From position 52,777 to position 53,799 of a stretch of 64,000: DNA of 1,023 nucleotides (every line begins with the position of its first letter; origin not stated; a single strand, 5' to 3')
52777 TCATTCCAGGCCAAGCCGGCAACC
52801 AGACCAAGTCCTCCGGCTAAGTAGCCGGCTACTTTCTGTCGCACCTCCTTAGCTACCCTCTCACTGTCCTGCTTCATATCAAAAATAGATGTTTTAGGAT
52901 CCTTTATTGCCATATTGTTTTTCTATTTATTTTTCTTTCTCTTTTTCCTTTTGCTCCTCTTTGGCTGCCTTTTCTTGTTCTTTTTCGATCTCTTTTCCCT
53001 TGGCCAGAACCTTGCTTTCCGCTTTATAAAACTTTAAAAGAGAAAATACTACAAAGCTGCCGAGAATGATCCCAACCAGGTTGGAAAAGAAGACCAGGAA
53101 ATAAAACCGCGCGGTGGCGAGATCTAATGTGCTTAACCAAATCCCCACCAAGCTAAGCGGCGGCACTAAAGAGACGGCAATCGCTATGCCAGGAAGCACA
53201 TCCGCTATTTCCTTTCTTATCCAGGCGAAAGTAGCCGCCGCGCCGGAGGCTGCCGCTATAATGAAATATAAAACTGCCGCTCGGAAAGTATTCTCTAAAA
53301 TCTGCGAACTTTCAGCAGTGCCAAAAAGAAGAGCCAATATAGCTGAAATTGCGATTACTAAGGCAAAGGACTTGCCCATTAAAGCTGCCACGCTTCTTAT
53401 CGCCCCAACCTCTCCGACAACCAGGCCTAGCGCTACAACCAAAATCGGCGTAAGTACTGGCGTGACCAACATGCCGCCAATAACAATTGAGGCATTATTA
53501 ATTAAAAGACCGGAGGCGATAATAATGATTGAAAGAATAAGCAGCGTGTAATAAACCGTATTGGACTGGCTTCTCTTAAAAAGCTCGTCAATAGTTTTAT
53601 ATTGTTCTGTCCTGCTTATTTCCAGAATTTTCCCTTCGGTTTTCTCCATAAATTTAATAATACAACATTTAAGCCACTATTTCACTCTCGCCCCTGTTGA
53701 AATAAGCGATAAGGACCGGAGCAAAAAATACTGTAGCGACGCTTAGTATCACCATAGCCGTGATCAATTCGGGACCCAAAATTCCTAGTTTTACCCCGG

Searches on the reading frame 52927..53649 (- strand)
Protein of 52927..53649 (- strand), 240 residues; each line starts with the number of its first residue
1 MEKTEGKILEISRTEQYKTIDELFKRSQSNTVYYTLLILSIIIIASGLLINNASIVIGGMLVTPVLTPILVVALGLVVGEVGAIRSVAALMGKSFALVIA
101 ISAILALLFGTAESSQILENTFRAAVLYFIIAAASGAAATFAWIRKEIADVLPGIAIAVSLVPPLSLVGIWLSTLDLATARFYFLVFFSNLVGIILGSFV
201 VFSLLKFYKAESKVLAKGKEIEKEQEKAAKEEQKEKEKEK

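Call 19: search_protein_families(library=pfam, proteins=[window:52927-53649:-], max_evalue=0.001)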
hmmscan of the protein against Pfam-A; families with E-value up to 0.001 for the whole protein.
window:52927-53649:- (240 aa): 1 family
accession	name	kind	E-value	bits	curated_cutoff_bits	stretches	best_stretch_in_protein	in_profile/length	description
PF04087.19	DUF389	-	9.3e-23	81.2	23.9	1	60-196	1-137/137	Domain of unknown function (DUF389)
